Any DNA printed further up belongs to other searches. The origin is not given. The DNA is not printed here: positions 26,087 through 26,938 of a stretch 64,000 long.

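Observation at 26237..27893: Overlapping XRE-ImmA/IrrE protease fusion plus DUF4411 PIN-like nuclease: candidate uncharacterised defence / toxin-antitoxin-like module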

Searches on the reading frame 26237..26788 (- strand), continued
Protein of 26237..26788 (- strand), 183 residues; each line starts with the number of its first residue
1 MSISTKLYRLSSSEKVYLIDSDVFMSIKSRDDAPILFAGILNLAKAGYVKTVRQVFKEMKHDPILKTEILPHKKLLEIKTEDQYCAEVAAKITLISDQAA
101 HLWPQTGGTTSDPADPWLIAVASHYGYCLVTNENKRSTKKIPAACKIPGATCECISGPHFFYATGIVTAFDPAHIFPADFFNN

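Call 55: fold_search(model_id=the predicted structure, library=pdb)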
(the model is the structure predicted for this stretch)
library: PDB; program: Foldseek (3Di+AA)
matches with E <= 10: 289; with E <= 0.001: 3
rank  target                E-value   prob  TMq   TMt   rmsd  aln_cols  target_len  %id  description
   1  3h87_B                2.2e-04  1.00  0.48  0.60   5.2       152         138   14  Rv0301 Rv0300 Toxin Antitoxin Complex from Mycobacterium tuberculosis (released 2009-05-05)
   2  3h87_A                4.2e-04  1.00  0.46  0.58   5.0       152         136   16  Rv0301 Rv0300 Toxin Antitoxin Complex from Mycobacterium tuberculosis (released 2009-05-05)
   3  5ecw_A                6.9e-04  1.00  0.47  0.61   4.9       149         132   17  Structure of the Shigella flexneri VapC mutant D7A (released 2016-02-17)
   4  3zvk_B                1.9e-03  1.00  0.47  0.61   4.9       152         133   14  Crystal structure of VapBC2 from Rickettsia felis bound to a DNA fragment from their promoter (released 2011-12-14)
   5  5ecd_A                2.3e-03  1.00  0.46  0.61   5.0       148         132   16  Structure of the Shigella flexneri VapC mutant D98N crystal form 1 (released 2016-02-17)
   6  1y82_A                2.5e-03  1.00  0.52  0.63   4.9       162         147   12  Conserved hypothetical protein Pfu-367848-001 from Pyrococcus furiosus (released 2005-01-25)
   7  3zvk_C                3.9e-03  1.00  0.39  0.51   6.3       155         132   12  Crystal structure of VapBC2 from Rickettsia felis bound to a DNA fragment from their promoter (released 2011-12-14)
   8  1y82_B                4.3e-03  1.00  0.53  0.64   4.9       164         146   12  Conserved hypothetical protein Pfu-367848-001 from Pyrococcus furiosus (released 2005-01-25)
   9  5ed0_A                5.6e-03  1.00  0.42  0.55   4.8       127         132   17  Structure of the Shigella flexneri VapC mutant D7N (released 2016-02-17)
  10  7e8j_A                5.6e-03  1.00  0.44  0.41  10.3       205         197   15  Crystal structure of Proteinaceous RNase P (PRORP) from Thermococcus celer (released 2022-03-02)
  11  3zvk_A                6.3e-03  1.00  0.40  0.52   6.3       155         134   13  Crystal structure of VapBC2 from Rickettsia felis bound to a DNA fragment from their promoter (released 2011-12-14)
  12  1ye5_A                8.7e-03  1.00  0.48  0.59   5.3       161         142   12  Crystal structure of hypothetical protein of unknown function from pyrococcus horikoshii OT3 (released 2005-05-17)
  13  1y82_D                9.7e-03  1.00  0.50  0.62   5.0       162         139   13  Conserved hypothetical protein Pfu-367848-001 from Pyrococcus furiosus (released 2005-01-25)
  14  5h4g_B                1.1e-02  1.00  0.51  0.63   4.4       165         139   14  Structure of PIN-domain protein (VapC4 toxin) from Pyrococcus horikoshii determined at 1.77 A resolution (released 2016-11-23)
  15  1ye5_B                1.1e-02  1.00  0.48  0.57   5.4       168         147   11  Crystal structure of hypothetical protein of unknown function from pyrococcus horikoshii OT3 (released 2005-05-17)
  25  5ecw_B                1.9e-02  1.00  0.42  0.58   5.3       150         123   15  Structure of the Shigella flexneri VapC mutant D7A (released 2016-02-17)
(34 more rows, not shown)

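Call 71: search_protein_representatives(alignment_id=A1)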
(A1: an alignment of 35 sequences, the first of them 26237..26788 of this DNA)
Query: 35 sequences, 176 profile positions. Proteins with E-value up to 0.001 (for the whole library): 1434; up to 1e-10: 134; up to 1e-30: 15. The best 150 are listed.
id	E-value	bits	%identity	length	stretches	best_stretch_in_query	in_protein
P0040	3.9e-72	257.9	-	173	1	5-174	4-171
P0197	1.9e-67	242.6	-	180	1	3-173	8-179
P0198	4.4e-67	241.4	-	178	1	3-174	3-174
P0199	1.8e-62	226.4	-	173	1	1-173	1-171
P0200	2.6e-61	222.6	-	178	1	1-173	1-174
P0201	1.0e-52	194.6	-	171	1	6-173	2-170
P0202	1.0e-49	184.9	-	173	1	4-174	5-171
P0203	8.2e-45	168.9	-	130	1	5-125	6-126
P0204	5.8e-44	166.1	-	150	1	7-156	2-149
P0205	3.8e-38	147.2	-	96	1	87-174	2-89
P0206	6.2e-37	143.2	-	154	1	4-158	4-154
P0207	1.5e-36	142.0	-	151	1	8-152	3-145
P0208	5.7e-35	136.8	-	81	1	96-174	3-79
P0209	2.2e-34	134.9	-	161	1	5-160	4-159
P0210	4.9e-31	124.0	-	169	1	5-159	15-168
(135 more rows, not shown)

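Call 76: search_protein_families(library=padloc, alignment_id=A4, max_evalue=1e-10)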
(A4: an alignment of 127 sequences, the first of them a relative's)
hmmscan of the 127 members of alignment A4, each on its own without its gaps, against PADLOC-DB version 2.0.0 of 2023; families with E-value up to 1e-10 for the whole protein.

A. member 1, L001:3787-4758:- (323 aa): 0 families

B. families by the number of members that match (of 127 scanned): 33 families (the first 25 are shown)
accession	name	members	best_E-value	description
PDLC04134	mad2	4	4.6e-24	mads_2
PDLC01465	PrimPol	2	2e-63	"CAS-I,CAS-II,CAS-III,CAS-IV,CAS-V,CAS-VI; associated"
PDLC01101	PrimPol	2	1.2e-25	adaptation polymerase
PDLC02707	PbeA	2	2.3e-20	PbeA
PDLC02704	PbeA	2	1.3e-17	PbeA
PDLC03658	mREase_IV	2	2.7e-14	Type IV methyl-directed restriction enzyme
PDLC02706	PbeA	2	4.7e-13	PbeA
PDLC03598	REase_MTase_IIG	1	0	Type IIG restriction enzyme-methyltransferase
PDLC03418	REase_II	1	4.3e-154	Type II restriction enzyme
PDLC03297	MTase_II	1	3.1e-128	Type II methyltransferase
PDLC02865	DpdF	1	2.1e-116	DpdF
PDLC03599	REase_MTase_IIG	1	7.2e-96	Type IIG restriction enzyme-methyltransferase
PDLC03627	REase_MTase_IIG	1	2.4e-82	Type IIG restriction enzyme-methyltransferase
PDLC02940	RT_II-A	1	2.7e-53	-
PDLC02352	AbiQ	1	5.2e-44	AbiQ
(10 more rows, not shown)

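Call 77: search_protein_families(library=pfam, alignment_id=A4, max_evalue=0.00001)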
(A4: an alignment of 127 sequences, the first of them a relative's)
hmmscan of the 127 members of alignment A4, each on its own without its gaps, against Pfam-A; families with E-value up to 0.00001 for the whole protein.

A. member 1, L001:3787-4758:- (323 aa): 0 families

B. families by the number of members that match (of 127 scanned): 176 families (the first 25 are shown)
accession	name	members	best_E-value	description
PF02421.24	FeoB_N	4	1.1e-63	Ferrous iron transport protein B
PF01926.29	MMR_HSR1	4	1.1e-23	50S ribosome-binding GTPase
PF00270.35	DEAD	3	2e-25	DEAD/DEAH box helicase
PF04851.21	ResIII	3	5.3e-21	Type III restriction enzyme, res subunit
PF02867.20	Ribonuc_red_lgC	2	4.6e-154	Ribonucleotide reductase, barrel domain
PF00483.29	NTP_transferase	2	1.4e-81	Nucleotidyl transferase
PF00834.25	Ribul_P_3_epim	2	2e-77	Ribulose-phosphate 3 epimerase family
PF22548.2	AEP-TOTE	2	1.1e-75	TOTE conflict system, Archaeo-Eukaryotic Primase domain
PF01790.23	LGT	2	8.4e-69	Prolipoprotein diacylglyceryl transferase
PF01636.29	APH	2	2.4e-53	Phosphotransferase enzyme family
PF00009.33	GTP_EFTU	2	4.6e-50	Elongation factor Tu GTP binding domain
PF06071.19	YchF-GTPase_C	2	5.2e-40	Protein of unknown function (DUF933)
PF12762.13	DDE_Tnp_IS1595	2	8.5e-34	ISXO2-like transposase domain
PF04263.21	TPK_catalytic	2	5.7e-28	Thiamin pyrophosphokinase, catalytic domain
PF02518.31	HATPase_c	2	1.4e-27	Histidine kinase-, DNA gyrase B-, and HSP90-like ATPase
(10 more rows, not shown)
